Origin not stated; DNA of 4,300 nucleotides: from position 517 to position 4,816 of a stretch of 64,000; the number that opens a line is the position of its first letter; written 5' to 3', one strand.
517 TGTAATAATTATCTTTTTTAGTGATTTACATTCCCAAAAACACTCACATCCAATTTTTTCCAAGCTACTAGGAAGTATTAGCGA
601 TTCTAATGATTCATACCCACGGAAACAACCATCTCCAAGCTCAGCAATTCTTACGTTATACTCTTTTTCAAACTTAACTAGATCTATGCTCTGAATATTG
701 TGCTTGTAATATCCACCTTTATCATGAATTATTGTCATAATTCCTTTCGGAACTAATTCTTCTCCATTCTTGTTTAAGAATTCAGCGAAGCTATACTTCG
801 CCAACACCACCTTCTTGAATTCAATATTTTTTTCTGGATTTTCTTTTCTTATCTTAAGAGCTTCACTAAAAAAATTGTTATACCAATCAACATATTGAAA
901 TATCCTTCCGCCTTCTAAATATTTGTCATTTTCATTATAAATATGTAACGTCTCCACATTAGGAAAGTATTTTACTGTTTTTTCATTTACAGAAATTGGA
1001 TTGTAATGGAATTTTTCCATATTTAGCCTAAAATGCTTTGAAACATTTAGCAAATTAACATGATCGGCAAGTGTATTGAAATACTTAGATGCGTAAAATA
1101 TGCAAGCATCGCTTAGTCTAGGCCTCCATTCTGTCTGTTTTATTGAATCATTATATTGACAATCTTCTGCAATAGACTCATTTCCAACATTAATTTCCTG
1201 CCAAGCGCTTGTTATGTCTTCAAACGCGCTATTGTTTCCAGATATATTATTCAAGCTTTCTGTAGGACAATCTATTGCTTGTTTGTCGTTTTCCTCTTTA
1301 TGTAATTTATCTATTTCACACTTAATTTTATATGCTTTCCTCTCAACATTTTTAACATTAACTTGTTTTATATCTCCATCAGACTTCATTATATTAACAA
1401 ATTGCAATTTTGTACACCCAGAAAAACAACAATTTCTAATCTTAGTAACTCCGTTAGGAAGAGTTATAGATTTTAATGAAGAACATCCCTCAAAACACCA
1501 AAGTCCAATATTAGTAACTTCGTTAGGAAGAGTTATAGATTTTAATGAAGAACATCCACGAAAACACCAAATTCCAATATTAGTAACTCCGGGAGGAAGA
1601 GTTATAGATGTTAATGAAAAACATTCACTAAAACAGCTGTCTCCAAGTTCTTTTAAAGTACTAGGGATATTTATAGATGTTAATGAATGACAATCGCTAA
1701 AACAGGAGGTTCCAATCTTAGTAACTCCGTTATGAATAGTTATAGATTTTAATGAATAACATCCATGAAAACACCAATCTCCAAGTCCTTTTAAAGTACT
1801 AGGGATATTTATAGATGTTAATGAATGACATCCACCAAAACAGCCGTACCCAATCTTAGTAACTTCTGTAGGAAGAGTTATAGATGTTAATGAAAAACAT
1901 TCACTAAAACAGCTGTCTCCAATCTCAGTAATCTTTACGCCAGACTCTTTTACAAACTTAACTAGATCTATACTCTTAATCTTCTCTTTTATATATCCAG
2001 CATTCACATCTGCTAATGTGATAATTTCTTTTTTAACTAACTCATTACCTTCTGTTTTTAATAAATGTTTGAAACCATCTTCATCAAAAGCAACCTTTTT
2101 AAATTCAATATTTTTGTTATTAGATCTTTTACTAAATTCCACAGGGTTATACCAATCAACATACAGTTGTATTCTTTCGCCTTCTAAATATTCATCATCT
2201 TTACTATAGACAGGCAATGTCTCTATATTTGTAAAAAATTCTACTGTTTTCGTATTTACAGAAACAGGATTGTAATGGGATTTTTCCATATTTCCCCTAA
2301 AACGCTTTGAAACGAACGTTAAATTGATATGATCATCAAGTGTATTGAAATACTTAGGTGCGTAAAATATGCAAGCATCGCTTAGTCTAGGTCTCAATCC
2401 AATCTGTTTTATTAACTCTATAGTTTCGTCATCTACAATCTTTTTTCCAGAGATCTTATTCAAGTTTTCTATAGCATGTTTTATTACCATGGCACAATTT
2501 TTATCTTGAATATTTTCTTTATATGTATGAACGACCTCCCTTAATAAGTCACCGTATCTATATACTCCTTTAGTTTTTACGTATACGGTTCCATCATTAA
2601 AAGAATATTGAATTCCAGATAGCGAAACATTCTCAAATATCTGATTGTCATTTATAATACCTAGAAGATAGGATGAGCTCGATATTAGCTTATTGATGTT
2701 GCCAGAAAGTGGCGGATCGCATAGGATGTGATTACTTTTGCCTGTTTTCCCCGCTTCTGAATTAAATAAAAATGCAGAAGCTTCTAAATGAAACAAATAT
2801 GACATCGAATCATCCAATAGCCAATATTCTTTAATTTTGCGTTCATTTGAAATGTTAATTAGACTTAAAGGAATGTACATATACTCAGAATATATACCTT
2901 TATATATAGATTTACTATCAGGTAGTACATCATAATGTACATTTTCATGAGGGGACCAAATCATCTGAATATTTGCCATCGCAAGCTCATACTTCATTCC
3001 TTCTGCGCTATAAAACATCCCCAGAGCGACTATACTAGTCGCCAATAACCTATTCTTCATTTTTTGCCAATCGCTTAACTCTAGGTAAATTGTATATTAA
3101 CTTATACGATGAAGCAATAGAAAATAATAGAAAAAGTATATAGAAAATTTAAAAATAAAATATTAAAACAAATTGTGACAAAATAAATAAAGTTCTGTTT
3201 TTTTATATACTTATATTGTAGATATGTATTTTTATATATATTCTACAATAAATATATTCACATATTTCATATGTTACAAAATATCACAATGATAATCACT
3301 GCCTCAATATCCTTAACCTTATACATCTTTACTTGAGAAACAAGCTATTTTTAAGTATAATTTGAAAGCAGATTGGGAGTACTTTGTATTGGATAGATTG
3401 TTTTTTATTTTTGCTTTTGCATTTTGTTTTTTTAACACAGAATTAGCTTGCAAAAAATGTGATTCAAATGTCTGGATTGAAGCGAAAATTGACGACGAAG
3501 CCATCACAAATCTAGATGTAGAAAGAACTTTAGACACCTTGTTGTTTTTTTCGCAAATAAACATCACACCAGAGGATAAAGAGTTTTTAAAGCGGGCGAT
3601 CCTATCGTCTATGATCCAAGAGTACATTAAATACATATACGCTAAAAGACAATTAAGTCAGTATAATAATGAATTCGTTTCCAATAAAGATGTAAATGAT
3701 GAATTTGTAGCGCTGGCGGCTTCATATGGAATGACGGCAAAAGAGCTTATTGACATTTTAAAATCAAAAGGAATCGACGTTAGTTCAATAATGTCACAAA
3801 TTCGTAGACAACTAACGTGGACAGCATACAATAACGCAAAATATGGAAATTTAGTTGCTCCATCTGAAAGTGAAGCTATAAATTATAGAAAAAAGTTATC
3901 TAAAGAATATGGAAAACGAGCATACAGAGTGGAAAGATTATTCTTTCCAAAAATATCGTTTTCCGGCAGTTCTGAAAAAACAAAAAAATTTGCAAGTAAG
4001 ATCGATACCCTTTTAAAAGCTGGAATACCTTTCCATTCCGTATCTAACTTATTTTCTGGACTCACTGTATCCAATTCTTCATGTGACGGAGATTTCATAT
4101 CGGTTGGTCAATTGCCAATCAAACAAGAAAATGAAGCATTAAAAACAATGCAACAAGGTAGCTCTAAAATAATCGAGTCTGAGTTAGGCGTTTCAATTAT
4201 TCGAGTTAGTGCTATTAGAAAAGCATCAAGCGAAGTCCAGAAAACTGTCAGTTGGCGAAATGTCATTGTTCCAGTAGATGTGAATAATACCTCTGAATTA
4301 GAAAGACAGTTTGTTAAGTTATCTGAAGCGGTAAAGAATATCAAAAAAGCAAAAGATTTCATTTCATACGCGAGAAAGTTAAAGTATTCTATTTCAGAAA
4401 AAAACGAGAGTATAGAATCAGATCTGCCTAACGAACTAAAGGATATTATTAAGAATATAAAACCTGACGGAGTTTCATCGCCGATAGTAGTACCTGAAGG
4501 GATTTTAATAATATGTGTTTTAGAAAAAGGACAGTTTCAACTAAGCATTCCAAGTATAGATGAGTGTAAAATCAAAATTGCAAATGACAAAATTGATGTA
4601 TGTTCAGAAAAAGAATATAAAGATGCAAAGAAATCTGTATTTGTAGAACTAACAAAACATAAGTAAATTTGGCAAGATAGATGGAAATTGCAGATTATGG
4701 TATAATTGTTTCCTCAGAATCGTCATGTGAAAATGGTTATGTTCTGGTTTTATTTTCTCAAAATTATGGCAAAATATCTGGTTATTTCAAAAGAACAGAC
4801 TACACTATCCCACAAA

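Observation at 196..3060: Secreted 954-aa LRR protein built from two tandem units that resemble whole Entamoeba-type BspA proteins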

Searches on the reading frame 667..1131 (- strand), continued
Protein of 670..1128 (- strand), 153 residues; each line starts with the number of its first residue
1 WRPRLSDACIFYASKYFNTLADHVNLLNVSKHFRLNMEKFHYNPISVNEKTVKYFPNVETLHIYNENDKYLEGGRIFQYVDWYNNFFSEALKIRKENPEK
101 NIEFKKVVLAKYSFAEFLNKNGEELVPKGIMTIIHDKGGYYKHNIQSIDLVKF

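Call 93: find_encoding_contigs(protein=P0080, flank=10000, max_places=3)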
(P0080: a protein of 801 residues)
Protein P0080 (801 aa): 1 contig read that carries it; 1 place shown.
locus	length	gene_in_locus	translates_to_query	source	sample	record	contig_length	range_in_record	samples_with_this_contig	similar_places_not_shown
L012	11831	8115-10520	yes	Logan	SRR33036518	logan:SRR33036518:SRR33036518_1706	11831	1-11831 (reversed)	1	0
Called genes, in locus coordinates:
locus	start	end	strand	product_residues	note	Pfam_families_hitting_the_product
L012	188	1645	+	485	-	-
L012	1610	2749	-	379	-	PF04055:Radical_SAM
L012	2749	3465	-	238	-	PF01138:RNase_PH, PF03725:RNase_PH_C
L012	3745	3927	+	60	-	-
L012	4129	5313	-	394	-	PF02518:HATPase_c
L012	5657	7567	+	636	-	PF13567:DUF4131, PF03772:Competence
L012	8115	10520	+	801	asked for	PF13306:LRR_5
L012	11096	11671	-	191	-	PF02482:Ribosomal_S30AE, PF16321:Ribosom_S30AE_C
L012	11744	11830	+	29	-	?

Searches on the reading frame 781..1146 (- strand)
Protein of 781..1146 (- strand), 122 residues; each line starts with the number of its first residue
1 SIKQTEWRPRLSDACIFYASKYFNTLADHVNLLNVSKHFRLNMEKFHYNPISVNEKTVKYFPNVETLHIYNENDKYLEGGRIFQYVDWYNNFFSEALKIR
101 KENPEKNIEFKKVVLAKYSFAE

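Call 36: find_homologous_proteins(query=A2, max_evalue=0.00001)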
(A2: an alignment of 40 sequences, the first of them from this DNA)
Query A2 (40 sequences) (122 aa, profile of the alignment): 48 proteins with E <= 0.00001 among 242 candidates.
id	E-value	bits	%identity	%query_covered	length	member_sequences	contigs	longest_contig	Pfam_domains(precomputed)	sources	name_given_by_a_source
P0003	5.5e-47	177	54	86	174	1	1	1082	-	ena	-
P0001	2.3e-43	165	63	83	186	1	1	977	-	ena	-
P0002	9.1e-43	163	56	86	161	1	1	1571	-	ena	-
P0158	2.1e-41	159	56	89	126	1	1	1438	-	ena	-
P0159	6.7e-40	154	48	84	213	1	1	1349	-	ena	-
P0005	3.9e-39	151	58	65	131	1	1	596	-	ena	-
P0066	5.3e-39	151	39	84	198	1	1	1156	PF13306.13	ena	-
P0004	2.4e-38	149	67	64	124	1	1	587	-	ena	-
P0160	4.4e-38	148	54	83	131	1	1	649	-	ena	-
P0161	6.0e-37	144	63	65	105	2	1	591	-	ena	-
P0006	6.9e-37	144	57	66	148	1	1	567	-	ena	-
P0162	3.2e-36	142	59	65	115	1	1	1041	-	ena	-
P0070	5.2e-36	141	41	79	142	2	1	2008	-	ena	-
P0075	2.7e-35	139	44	72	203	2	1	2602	PF13306.13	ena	-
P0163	1.7e-34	136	57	67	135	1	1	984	-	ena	-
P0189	6.3e-15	73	43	48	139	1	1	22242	-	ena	-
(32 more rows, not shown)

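Call 37: find_encoding_contigs(protein=P0189, flank=10000, max_places=3)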
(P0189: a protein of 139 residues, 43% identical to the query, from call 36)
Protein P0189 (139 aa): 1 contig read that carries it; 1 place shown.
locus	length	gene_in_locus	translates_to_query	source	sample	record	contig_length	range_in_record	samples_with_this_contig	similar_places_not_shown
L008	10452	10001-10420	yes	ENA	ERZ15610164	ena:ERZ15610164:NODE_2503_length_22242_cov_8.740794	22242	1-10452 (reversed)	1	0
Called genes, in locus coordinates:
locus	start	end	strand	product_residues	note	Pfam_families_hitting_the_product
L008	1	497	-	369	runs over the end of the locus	PF00712:DNA_pol3_beta, PF02767:DNA_pol3_beta_2, PF02768:DNA_pol3_beta_3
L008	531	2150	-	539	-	PF13623:SurA_N_2, PF13624:SurA_N_3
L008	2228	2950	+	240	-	PF00121:TIM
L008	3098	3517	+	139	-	PF02699:YajC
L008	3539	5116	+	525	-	PF21760:SecD_1st, PF22599:SecDF_P1_head, PF02355:SecD_SecF_C, PF00873:ACR_tran, PF03176:MMPL (weak)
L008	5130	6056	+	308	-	PF07549:Sec_GG, PF02355:SecD_SecF_C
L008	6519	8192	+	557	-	-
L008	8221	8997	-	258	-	PF00142:Fer4_NifH (weak), PF01656:CbiA, PF06564:CBP_BcsQ (weak), PF09140:MipZ, PF10609:ParA, PF13614:AAA_31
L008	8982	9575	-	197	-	PF02527:GidB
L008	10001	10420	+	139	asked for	-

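Call 54: search_protein_families(library=pfam, alignment_id=A2, max_evalue=1)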
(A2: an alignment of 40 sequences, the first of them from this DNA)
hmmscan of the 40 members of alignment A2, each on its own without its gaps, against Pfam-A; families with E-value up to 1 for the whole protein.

A. member 1, seq(122 aa): 0 families

B. families by the number of members that match (of 40 scanned): 15 families
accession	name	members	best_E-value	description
PF03409.20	Glycoprotein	1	0.0018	Transmembrane glycoprotein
PF03333.19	PapB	1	0.0088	Adhesin biosynthesis transcription regulatory protein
PF15914.10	FAM193_C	1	0.013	FAM193 family C-terminal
PF13455.12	MUG113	1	0.017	Meiotically up-regulated gene 113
PF01712.25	dNK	1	0.027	Deoxynucleoside kinase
PF09644.15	Mg296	1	0.03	Mg296 protein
PF15575.11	Imm49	1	0.031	Immunity protein 49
PF19618.4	DUF6123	1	0.055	Family of unknown function (DUF6123)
PF05540.17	Serpulina_VSP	1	0.072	Serpulina hyodysenteriae variable surface protein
PF00942.24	CBM_3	1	0.075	Cellulose binding domain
PF19087.6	DUF5776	1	0.087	Domain of unknown function (DUF5776)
PF07803.16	GSG-1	1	0.11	GSG1-like protein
PF24758.1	LRR_At5g56370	1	0.11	FBD-associated F-box protein At5g56370, LRR repeats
PF08631.16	SPO22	1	0.13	Meiosis protein SPO22/ZIP4 like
PF00830.24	Ribosomal_L28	1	0.13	Ribosomal L28 family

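Call 56: search_solved_structures(query=A2, max_evalue=10, show_alignments=2)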
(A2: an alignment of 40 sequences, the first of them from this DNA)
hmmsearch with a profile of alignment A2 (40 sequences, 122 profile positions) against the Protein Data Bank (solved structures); distinct sequences matched with E-value up to 10: 0.

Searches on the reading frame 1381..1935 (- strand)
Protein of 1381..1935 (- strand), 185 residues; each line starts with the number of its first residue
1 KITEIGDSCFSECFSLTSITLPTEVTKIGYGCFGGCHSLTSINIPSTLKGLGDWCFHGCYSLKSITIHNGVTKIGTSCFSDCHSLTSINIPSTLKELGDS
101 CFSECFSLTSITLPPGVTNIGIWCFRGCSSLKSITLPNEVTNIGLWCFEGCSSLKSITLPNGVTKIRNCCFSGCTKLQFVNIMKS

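Call 90: search_solved_structures(query=window:1381-1935:-, max_evalue=0.001)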
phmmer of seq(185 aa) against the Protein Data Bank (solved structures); distinct sequences matched with E-value up to 0.001: 28.
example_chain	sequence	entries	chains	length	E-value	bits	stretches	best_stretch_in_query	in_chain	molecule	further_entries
4fs7_A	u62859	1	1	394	1.1e-59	204.9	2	24-179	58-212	Uncharacterized protein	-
4gt6_A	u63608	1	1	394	1.9e-45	158.4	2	2-159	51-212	Cell surface protein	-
4h09_A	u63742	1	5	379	6.6e-40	140.3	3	14-161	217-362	Hypothetical leucine rich repeat protein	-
6mlx_A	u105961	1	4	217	1.8e-28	103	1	2-157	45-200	Leucine-rich repeat protein TpLRR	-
4cp6_A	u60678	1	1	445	2.9e-22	82.8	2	41-165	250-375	CHOLINE BINDING PROTEIN PCPA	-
4fdw_A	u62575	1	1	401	1.2e-19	74.2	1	38-159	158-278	leucine rich hypothetical protein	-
4fd0_A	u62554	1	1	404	1.4e-17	67.4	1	41-159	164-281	Leucine rich hypothetical protein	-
4ufr_A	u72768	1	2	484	9.2e-13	51.8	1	54-179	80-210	LEUCINE-RICH REPEAT-CONTAINING G-PROTEIN COUPLED RECEPTOR 5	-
4ufs_A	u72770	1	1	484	9.4e-13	51.7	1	54-179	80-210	LEUCINE-RICH REPEAT-CONTAINING G-PROTEIN COUPLED RECEPTOR 5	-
4kng_A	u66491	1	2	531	1.2e-12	51.4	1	53-161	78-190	Leucine-rich repeat-containing G-protein coupled receptor 5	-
4bsr_A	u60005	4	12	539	1.3e-12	51.3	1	53-161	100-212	LEUCINE-RICH REPEAT-CONTAINING G-PROTEIN COUPLED RECEPTOR 5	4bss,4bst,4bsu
4li1_B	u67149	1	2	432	4.1e-09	39.9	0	23-181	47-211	Leucine-rich repeat-containing G-protein coupled receptor 4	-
4oju_A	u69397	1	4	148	2.9e-08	37.1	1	94-168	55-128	hypothetical leucine rich repeat protein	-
4qxe_A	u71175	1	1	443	4.1e-08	36.6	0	1-182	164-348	Leucine-rich repeat-containing G-protein coupled receptor 4, linker, Variable lymphocyte r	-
4li2_A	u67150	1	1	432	7.8e-08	35.7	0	69-181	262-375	Leucine-rich repeat-containing G-protein coupled receptor 4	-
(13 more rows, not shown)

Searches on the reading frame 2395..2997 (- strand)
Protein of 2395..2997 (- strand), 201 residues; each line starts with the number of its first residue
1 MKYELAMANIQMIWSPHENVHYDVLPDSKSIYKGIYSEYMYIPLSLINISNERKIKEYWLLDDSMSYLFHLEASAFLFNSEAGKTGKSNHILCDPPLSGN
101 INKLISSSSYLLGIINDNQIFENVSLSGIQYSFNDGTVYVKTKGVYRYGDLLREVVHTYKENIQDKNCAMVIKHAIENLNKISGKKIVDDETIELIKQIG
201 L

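Call 57: search_solved_structures(query=window:2395-2997:-, max_evalue=10)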
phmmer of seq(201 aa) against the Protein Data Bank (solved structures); distinct sequences matched with E-value up to 10: 3.
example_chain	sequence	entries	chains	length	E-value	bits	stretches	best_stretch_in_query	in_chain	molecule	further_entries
1hez_E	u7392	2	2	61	0.58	13.1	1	129-174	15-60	PROTEIN L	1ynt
1ymh_E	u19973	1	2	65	0.95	12.4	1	129-175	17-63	Protein L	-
1xf5_L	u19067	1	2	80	1.8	11.5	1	129-175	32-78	Protein L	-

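Call 72: find_homologous_proteins(query=window:2395-2997:-, max_evalue=0.01)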
Query seq(201 aa) (201 aa): 2 proteins with E <= 0.01 among 119 candidates.
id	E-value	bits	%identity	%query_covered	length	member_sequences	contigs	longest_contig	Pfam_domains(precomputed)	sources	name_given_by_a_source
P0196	1.0e-89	317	79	95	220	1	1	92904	-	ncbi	-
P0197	7.2e-73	262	78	81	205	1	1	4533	-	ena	-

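Call 73: find_encoding_contigs(protein=P0196, flank=2000, max_places=3)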
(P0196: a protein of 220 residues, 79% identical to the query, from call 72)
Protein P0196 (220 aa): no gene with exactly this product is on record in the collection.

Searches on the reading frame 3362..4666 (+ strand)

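Call 6: search_protein_families(library=pfam, proteins=[window:3362-4666:+], max_evalue=0.01)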
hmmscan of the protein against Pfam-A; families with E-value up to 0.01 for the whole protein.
window:3362-4666:+ (434 aa): 5 families
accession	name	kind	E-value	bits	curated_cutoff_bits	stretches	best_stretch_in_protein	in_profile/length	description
PF00639.27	Rotamase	-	1.9e-06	29.2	21.7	0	202-283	13-96/97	PPIC-type PPIASE domain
PF13145.12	Rotamase_2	-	1.3e-05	26.4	27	1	324-386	51-105/121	PPIC-type PPIASE domain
PF09312.16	SurA_N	-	2.3e-05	25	30.8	1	41-152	6-113/118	SurA N-terminal domain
PF04760.21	IF2_N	-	0.00046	20.3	25.3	1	118-147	9-38/53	Translation initiation factor IF-2, N-terminal region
PF13616.12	Rotamase_3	-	0.0076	17.2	22.5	0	201-284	30-114/116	PPIC-type PPIASE domain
